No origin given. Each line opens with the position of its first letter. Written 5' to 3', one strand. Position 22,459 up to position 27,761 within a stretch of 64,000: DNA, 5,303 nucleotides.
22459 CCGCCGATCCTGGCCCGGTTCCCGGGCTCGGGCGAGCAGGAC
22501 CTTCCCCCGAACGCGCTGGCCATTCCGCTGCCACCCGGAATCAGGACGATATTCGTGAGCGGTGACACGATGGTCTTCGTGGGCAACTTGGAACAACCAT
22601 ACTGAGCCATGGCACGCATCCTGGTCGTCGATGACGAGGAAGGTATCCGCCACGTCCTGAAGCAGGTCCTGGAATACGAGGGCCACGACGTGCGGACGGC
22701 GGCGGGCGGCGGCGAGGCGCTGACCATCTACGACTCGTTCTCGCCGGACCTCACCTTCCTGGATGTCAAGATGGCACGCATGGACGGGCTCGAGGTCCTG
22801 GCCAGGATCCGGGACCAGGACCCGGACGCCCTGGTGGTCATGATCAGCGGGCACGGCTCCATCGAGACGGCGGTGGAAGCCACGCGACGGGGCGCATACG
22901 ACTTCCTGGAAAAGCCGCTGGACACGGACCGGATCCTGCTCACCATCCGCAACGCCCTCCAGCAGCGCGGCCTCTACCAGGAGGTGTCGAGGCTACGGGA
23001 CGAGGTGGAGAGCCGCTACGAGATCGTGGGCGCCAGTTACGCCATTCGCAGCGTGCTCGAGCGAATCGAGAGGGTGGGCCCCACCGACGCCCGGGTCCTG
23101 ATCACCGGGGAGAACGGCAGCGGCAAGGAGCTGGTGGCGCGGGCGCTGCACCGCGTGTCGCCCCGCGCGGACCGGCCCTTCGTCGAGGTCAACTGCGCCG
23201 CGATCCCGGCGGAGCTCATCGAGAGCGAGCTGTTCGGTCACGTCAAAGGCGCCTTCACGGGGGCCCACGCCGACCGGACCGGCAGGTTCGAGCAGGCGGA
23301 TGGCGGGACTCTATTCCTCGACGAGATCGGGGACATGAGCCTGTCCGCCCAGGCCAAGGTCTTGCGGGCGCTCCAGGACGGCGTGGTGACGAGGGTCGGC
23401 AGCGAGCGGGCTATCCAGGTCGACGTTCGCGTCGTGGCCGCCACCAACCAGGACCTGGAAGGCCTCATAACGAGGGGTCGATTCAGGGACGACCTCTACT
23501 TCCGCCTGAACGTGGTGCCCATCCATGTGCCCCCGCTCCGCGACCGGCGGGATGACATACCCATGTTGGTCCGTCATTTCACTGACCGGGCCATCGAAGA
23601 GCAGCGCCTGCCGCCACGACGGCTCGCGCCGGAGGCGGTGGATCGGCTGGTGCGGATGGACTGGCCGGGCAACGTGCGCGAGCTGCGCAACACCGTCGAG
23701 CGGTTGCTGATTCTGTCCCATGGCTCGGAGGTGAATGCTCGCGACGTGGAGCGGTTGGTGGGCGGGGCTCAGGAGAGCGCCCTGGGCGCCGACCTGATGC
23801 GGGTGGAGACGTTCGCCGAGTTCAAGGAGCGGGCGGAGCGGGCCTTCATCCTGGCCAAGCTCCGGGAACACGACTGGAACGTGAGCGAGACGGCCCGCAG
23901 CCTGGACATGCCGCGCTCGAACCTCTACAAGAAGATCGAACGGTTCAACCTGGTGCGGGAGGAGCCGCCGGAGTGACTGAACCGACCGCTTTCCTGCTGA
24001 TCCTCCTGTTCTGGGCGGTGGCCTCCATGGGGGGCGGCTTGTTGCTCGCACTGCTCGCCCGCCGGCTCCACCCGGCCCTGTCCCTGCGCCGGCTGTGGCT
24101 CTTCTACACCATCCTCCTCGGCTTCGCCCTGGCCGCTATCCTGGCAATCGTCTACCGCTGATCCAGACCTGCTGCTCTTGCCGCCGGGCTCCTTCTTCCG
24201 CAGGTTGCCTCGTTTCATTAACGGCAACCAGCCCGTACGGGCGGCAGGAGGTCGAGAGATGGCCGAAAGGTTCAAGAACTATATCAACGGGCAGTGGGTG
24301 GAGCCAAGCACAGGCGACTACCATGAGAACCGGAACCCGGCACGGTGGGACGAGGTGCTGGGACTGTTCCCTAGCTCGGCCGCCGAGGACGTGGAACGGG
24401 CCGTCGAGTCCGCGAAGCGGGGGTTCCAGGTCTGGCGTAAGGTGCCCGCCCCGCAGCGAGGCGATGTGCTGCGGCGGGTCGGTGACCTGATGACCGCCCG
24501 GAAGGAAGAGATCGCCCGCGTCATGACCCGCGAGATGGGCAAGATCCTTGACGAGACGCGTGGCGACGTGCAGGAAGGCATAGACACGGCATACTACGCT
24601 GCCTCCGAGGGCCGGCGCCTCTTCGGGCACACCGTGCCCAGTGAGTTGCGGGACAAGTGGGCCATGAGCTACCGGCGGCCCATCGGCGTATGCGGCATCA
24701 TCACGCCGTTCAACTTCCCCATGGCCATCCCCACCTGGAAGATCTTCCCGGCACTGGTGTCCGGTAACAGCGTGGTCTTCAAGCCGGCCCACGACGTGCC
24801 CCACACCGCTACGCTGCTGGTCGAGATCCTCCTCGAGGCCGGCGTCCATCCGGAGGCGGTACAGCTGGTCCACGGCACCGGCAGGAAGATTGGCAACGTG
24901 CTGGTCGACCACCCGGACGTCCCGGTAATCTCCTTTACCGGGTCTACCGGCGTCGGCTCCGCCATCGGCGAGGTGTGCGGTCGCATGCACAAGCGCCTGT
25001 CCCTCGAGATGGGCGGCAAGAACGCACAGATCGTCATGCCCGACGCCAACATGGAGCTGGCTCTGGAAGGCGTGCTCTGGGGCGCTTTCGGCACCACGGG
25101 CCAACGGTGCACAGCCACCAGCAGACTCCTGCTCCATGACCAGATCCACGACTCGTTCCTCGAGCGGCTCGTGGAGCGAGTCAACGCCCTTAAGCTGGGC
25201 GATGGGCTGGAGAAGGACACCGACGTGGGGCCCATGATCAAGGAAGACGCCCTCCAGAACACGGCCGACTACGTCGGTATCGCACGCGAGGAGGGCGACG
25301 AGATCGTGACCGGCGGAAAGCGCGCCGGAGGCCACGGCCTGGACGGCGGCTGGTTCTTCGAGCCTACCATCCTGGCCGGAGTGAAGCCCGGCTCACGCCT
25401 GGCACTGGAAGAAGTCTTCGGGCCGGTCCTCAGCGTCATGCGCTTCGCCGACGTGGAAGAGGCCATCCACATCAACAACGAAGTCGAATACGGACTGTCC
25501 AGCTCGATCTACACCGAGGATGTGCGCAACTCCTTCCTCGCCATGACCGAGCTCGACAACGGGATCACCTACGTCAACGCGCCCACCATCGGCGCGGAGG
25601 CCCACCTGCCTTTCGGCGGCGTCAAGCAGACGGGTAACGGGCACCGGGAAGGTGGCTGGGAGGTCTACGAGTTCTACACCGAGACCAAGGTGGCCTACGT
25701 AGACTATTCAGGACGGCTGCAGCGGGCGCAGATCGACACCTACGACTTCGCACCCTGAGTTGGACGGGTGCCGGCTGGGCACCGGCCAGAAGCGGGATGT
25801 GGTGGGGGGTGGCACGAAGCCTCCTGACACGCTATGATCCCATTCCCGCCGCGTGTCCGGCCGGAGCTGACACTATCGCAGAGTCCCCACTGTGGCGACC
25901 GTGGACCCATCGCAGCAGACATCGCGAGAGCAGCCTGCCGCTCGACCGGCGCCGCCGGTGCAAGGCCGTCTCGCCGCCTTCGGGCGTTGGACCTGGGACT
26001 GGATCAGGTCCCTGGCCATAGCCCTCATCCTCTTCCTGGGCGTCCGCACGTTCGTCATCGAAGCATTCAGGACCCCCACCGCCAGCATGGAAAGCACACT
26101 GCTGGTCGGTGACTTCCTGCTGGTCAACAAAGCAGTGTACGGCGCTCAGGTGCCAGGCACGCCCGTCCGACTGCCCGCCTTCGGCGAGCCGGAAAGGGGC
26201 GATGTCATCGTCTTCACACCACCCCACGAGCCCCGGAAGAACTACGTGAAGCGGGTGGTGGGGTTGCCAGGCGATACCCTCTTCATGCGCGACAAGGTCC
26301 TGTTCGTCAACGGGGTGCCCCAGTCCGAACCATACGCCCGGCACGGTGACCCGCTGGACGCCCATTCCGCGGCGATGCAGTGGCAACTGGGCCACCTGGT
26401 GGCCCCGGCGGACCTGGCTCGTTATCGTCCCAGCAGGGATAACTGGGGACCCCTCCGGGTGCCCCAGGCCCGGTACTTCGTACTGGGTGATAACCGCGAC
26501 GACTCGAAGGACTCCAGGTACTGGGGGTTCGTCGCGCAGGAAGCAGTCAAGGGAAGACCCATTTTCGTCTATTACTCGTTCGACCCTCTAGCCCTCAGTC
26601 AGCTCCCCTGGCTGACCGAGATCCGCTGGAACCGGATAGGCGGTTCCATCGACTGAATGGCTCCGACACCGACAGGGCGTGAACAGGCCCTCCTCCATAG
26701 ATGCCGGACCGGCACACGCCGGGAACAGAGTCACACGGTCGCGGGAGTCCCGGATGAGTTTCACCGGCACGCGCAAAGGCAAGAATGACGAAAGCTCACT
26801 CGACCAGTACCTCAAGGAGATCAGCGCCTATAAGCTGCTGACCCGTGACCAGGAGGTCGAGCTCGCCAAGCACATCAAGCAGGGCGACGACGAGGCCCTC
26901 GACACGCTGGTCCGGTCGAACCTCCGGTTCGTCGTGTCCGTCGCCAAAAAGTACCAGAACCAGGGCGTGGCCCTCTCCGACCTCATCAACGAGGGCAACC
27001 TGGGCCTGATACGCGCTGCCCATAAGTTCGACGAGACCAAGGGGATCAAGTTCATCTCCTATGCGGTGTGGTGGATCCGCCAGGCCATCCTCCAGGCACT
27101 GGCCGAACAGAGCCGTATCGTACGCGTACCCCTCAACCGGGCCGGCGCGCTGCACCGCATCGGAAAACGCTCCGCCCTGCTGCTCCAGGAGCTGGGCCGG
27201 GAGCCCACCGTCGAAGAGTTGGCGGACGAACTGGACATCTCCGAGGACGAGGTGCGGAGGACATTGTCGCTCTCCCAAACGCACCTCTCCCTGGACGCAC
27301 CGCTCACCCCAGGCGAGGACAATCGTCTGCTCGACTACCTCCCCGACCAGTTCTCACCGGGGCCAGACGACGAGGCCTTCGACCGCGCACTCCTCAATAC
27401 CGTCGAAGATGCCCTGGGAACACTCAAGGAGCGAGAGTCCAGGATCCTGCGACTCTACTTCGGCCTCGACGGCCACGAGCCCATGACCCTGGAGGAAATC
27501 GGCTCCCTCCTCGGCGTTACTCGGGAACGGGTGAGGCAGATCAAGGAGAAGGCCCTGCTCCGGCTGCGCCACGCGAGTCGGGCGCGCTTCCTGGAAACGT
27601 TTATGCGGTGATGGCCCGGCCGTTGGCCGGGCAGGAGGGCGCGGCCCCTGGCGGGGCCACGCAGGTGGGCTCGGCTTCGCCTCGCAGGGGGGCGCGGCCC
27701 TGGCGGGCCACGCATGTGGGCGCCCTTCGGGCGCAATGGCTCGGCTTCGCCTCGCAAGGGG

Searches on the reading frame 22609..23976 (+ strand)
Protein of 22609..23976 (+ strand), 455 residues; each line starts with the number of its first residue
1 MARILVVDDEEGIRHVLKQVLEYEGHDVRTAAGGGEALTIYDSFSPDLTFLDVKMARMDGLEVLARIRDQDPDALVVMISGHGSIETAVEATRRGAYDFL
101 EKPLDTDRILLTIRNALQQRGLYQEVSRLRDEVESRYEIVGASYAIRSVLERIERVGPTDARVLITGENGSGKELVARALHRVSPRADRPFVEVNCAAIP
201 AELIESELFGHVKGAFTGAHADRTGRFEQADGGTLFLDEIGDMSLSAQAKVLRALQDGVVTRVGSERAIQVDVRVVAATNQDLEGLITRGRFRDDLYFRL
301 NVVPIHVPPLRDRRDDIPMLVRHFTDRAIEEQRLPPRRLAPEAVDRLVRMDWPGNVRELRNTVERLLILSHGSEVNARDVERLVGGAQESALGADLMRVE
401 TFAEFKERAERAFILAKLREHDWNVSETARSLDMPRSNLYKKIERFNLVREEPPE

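Call 45: find_encoding_contigs(protein=window:22609-23976:+, flank=10000, max_places=8)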
Protein window:22609-23976:+ (455 aa): 6 contigs read that carry it; 3 places shown.
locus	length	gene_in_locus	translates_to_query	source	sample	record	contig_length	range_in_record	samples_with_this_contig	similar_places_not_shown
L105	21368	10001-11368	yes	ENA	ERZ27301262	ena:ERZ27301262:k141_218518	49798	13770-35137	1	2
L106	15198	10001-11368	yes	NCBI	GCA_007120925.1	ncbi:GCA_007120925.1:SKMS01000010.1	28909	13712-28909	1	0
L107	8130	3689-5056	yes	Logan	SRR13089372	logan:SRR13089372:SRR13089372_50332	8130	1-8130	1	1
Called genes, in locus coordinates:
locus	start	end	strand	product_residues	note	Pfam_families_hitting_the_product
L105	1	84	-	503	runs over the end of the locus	PF00089:Trypsin, PF13365:Trypsin_2, PF00595:PDZ, PF13180:PDZ_2, PF14685:PDZ_Tricorn (faint), PF17820:PDZ_6, PF00595:PDZ (weak)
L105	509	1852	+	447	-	PF02321:OEP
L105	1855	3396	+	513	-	PF25917:BSH_RND, PF25919:BSH_CusB (faint), PF25973:BSH_CzcB, PF25876:HH_MFP_RND, PF25954:Beta-barrel_RND_2, PF25990:Beta-barrel_YknX (weak), PF26002:Beta-barrel_AprE (weak), PF25975:CzcB_C (weak)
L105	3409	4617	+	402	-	PF12704:MacB_PCD, PF02687:FtsX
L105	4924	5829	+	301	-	PF09990:DUF2231, PF00355:Rieske, PF13806:Rieske_2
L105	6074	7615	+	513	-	PF13541:ChlI, PF01078:Mg_chelatase, PF00493:MCM (faint), PF20030:bpMoxR (faint), PF07728:AAA_5, PF13335:Mg_chelatase_C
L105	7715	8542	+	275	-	PF02540:NAD_synthase (faint)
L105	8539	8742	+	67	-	-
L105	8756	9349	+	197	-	PF02834:LigT_PEase, PF13563:2_5_RNA_ligase2, PF02834:LigT_PEase (weak)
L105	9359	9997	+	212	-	-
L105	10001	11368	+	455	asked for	PF00072:Response_reg, PF00158:Sigma54_activat, PF14532:Sigma54_activ_2, PF00004:AAA (weak), PF07728:AAA_5 (faint), PF25601:AAA_lid_14, PF02954:HTH_8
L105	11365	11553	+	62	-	-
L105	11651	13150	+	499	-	PF00171:Aldedh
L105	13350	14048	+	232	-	PF10502:Peptidase_S26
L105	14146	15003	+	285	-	PF00140:Sigma70_r1_2, PF04542:Sigma70_r2, PF12840:HTH_20 (faint), PF04539:Sigma70_r3, PF04545:Sigma70_r4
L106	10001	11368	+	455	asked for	PF00072:Response_reg, PF00158:Sigma54_activat, PF14532:Sigma54_activ_2, PF00004:AAA (weak), PF07728:AAA_5 (faint), PF25601:AAA_lid_14, PF02954:HTH_8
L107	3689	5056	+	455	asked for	PF00072:Response_reg, PF00158:Sigma54_activat, PF14532:Sigma54_activ_2, PF00004:AAA (weak), PF07728:AAA_5 (faint), PF25601:AAA_lid_14, PF02954:HTH_8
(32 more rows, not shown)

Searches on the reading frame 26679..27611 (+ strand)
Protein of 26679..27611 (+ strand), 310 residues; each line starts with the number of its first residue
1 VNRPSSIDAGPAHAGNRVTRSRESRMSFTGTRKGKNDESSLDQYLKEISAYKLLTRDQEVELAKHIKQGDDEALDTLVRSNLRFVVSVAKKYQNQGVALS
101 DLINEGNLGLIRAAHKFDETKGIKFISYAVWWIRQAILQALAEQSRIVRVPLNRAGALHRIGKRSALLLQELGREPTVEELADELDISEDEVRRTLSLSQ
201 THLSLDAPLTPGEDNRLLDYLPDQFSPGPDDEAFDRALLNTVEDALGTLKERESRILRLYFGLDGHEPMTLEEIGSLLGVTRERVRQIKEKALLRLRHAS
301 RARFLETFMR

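Call 33: find_encoding_contigs(protein=window:26679-27611:+, flank=10000, max_places=6)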
Protein window:26679-27611:+ (310 aa): no gene with exactly this product is on record in the collection.
